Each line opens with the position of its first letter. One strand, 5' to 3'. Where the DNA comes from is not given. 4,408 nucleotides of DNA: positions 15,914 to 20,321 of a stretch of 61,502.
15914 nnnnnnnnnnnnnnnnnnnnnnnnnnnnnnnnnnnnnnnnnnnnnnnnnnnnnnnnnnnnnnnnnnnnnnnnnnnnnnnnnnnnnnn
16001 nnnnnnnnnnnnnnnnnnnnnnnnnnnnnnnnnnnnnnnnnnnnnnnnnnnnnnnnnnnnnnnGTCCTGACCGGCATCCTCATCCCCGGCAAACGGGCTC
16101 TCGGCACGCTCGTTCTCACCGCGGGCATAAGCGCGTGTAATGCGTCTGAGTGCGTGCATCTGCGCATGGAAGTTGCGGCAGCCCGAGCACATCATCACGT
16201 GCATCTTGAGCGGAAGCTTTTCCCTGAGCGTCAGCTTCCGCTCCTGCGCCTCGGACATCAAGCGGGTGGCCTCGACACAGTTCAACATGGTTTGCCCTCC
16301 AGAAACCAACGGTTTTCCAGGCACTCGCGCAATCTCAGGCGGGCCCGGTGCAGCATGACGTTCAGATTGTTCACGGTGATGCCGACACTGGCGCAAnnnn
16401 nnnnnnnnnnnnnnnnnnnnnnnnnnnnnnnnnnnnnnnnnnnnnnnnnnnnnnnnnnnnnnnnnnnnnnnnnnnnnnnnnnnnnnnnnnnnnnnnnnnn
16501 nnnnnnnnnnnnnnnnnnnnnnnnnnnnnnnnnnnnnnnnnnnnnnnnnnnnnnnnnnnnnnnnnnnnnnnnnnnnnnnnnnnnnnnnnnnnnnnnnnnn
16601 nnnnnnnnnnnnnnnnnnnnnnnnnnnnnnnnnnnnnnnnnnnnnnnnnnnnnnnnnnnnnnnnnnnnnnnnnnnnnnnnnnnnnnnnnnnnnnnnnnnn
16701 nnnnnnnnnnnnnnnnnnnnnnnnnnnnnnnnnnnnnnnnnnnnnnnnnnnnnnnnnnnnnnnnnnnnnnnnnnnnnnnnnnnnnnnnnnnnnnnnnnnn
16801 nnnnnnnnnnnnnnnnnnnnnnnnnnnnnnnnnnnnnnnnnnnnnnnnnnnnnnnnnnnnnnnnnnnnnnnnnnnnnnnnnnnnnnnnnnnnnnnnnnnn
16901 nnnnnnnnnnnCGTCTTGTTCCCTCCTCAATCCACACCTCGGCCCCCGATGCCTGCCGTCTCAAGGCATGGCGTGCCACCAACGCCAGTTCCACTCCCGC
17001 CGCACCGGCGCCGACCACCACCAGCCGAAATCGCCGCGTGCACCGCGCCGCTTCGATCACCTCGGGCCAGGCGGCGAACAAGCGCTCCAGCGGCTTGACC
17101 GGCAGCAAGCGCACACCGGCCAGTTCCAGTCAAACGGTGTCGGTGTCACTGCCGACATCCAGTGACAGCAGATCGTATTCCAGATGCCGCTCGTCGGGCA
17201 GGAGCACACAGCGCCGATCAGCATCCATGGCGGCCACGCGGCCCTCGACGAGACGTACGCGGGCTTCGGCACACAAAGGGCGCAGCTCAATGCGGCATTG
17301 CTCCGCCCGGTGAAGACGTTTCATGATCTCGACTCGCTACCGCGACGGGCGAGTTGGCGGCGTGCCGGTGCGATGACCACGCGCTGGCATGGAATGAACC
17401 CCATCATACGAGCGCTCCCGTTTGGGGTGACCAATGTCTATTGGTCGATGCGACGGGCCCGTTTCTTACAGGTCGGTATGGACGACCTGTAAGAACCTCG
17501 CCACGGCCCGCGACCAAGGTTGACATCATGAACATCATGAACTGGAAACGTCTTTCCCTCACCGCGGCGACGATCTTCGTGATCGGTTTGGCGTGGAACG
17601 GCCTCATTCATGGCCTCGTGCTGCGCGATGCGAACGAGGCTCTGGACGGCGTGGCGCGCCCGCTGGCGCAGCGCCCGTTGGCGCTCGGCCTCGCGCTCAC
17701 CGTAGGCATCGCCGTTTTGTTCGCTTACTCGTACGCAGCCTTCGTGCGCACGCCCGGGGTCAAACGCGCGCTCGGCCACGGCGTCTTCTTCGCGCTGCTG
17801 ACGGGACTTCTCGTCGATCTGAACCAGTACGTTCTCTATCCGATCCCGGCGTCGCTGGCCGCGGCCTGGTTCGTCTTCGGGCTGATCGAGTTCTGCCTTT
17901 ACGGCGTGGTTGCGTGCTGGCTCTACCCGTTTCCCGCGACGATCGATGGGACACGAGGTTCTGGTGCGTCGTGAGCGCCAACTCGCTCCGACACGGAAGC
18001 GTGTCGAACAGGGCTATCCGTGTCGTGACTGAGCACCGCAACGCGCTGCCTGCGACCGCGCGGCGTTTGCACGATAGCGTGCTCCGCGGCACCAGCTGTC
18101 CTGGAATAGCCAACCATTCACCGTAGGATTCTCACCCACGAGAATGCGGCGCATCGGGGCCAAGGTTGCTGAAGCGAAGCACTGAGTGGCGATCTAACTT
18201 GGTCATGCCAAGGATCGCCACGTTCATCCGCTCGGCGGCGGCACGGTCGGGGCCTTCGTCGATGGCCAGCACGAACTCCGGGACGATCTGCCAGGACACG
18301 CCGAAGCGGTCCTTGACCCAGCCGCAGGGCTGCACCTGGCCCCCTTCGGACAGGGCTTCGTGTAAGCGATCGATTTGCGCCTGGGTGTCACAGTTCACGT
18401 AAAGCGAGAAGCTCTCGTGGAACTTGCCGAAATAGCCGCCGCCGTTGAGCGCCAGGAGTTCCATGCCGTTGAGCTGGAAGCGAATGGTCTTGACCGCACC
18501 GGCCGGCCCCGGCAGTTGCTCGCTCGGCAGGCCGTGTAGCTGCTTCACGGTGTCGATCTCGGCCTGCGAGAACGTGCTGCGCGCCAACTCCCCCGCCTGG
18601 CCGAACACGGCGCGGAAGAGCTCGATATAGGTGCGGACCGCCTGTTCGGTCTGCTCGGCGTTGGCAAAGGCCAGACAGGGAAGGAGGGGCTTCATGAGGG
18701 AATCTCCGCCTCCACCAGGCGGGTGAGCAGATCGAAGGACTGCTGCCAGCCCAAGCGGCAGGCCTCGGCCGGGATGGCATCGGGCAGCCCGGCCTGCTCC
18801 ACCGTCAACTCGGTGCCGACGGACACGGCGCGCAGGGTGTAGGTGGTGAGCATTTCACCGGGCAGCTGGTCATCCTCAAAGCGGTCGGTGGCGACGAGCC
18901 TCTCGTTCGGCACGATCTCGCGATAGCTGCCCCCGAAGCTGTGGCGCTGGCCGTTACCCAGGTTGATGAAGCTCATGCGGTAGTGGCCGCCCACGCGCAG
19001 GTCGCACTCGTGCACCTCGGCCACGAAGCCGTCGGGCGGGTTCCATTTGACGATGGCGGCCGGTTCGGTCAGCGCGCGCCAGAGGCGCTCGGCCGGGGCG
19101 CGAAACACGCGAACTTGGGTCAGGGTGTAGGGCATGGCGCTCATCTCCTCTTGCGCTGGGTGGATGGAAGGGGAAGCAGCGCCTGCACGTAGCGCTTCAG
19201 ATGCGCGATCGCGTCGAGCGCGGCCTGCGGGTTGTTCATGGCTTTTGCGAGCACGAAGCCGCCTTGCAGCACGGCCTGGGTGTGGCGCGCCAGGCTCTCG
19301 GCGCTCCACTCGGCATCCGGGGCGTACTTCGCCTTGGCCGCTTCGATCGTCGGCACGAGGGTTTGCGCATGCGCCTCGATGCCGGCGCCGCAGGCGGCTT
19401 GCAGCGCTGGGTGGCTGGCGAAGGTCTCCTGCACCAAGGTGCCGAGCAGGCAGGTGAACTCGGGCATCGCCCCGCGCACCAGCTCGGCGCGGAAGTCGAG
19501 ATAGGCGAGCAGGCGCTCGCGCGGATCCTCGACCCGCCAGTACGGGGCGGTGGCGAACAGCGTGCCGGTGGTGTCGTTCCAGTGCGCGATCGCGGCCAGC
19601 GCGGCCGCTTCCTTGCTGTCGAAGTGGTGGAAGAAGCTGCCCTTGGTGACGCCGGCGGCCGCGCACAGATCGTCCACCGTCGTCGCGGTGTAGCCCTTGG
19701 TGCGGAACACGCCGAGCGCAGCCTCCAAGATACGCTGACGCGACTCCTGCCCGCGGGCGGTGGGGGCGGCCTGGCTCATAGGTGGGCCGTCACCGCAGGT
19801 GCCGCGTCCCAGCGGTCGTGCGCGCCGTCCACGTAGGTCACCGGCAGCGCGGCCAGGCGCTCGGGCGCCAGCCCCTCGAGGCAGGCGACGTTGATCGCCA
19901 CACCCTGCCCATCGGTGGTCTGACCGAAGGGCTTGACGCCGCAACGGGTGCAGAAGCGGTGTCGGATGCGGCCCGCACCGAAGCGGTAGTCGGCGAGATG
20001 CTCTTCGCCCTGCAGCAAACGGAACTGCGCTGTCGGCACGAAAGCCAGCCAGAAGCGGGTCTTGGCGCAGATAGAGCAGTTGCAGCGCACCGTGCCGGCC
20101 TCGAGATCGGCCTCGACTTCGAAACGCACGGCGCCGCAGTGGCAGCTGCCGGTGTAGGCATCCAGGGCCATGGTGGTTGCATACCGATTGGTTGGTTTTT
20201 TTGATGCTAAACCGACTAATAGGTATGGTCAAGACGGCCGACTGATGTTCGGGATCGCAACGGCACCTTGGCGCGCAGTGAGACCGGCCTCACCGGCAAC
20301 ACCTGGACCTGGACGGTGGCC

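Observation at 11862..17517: One ECF-type promoter motif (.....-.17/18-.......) occurs five times and would link the arsS cluster, an AhpD-like gene, the bufferin operon, a membrane protein and the sigma/anti-sigma genes in one putative regulon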

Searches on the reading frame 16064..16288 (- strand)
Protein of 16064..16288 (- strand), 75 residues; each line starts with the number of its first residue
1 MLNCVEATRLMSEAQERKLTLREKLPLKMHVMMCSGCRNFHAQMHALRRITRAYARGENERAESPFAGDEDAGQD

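Call 35: search_protein_families(library=ncbifam, proteins=[window:16064-16288:-], max_evalue=0.001)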
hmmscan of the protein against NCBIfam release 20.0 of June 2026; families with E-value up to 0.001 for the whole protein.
window:16064-16288:- (75 aa): 1 family
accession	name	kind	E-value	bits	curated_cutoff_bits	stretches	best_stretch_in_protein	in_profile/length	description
NF052368.1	antisigmaE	subfamily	4.4e-20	71.3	50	1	1-48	1-48/48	anti-sigma factor family protein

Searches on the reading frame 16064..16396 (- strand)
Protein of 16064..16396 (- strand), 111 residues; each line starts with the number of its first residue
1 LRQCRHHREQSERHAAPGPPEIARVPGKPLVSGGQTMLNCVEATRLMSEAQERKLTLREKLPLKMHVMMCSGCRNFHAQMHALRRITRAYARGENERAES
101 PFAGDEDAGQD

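Call 11: search_protein_families(library=pfam, proteins=[window:16064-16396:-], max_evalue=0.01)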
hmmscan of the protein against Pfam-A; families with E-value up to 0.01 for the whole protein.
window:16064-16396:- (111 aa): 1 family
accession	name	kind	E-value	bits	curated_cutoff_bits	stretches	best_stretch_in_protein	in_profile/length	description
PF13490.11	zf-HC2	-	1.3e-05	25.6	22.2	1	40-74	1-35/35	Putative zinc-finger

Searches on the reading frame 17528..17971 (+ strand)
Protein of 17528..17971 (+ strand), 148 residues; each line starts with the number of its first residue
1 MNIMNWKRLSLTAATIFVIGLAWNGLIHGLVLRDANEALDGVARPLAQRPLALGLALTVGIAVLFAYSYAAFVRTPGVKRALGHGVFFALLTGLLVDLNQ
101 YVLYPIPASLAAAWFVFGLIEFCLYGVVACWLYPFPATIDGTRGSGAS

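Call 11: search_protein_families(library=pfam, proteins=[window:17528-17971:+], max_evalue=0.01)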
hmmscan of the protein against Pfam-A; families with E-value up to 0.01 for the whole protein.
window:17528-17971:+ (148 aa): 0 families

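Call 35: search_protein_families(library=ncbifam, proteins=[window:17528-17971:+], max_evalue=0.001)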
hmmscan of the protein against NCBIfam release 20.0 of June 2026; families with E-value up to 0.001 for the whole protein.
window:17528-17971:+ (148 aa): 0 families

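Call 50: find_related_loci(query=window:17528-17971:+, collection=genome_contigs, flank=4000)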
Query window:17528-17971:+ (148 aa) in genome_contigs; peptide patterns used: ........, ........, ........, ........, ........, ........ (x = any residue, [..] = any of these).
237 stretches matched a pattern; 6 encode a relative of the query (tblastn E <= 1e-3); 6 distinct loci.
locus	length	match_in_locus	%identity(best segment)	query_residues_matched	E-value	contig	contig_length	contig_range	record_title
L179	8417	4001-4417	86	2-141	1e-78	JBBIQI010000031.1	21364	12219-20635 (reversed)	MAG: Burkholderiales bacterium isolate EPF170215_bin_322 NODE_2743_length_21364_cov_13.192032, whole genome shotgun sequ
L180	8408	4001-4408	63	2-137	6e-58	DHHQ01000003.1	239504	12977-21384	MAG TPA_asm: Thiobacillus denitrificans isolate UBA4768 UBA4768_contig_388, whole genome shotgun sequence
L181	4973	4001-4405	62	4-138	5e-56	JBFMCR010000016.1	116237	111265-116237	MAG: Pseudomonadota bacterium isolate MAG198 MAG198_16, whole genome shotgun sequence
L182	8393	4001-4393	63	4-134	1e-55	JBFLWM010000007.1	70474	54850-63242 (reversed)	MAG: Pseudomonadota bacterium isolate MAG032 MAG032_7, whole genome shotgun sequence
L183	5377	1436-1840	61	4-138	1e-55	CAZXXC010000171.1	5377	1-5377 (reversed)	MAG TPA_asm: uncultured Methylococcaceae bacterium isolate SRP278314_co2_351 genome assembly, contig: NODE_22490_length_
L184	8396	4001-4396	64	2-133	1e-55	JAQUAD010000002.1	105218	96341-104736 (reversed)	MAG: Sideroxydans sp. isolate STC_76 NODE_437_length_105218_cov_4.511271_Sandtown_C, whole genome shotgun sequence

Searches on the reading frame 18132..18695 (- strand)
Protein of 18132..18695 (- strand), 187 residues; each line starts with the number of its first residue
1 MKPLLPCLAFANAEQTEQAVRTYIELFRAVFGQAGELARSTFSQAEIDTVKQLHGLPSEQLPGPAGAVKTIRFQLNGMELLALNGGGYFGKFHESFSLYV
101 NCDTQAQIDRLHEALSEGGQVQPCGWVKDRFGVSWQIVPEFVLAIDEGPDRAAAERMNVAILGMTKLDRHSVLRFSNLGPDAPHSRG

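Call 8: search_protein_families(library=pfam, proteins=[window:18132-18695:-], max_evalue=0.01)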
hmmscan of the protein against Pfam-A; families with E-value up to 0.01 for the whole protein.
window:18132-18695:- (187 aa): 1 family
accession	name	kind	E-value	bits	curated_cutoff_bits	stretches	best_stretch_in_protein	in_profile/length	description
PF06983.19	3-dmu-9_3-mt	-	7.5e-29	101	24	1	32-138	14-116/116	3-demethylubiquinone-9 3-methyltransferase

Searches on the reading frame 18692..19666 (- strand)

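Call 8: search_protein_families(library=pfam, proteins=[window:18692-19666:-], max_evalue=0.01)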
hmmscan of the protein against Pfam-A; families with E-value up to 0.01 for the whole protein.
window:18692-19666:- (324 aa): 2 families
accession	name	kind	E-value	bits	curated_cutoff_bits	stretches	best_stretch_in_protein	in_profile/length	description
PF08327.17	AHSA1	-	2.5e-30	105.7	22.1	1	189-319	1-125/125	Activator of Hsp90 ATPase homolog 1-like protein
PF10604.15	Polyketide_cyc2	-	0.00063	20.5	27.4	1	181-312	3-109/142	Polyketide cyclase / dehydrase and lipid transport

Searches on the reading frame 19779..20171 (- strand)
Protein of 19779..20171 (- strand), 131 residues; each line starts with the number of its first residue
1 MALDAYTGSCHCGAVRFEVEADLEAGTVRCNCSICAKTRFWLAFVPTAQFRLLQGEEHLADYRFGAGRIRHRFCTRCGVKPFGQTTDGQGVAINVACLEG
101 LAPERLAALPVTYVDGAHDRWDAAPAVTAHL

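Call 68: search_protein_families(library=pfam, proteins=[window:19779-20171:-], max_evalue=0.001)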
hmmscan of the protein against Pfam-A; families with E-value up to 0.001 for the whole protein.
window:19779-20171:- (131 aa): 1 family
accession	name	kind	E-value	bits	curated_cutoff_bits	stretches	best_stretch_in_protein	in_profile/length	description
PF04828.22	GFA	-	8.8e-17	61.7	24.3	1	6-100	2-101/115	Glutathione-dependent formaldehyde-activating enzyme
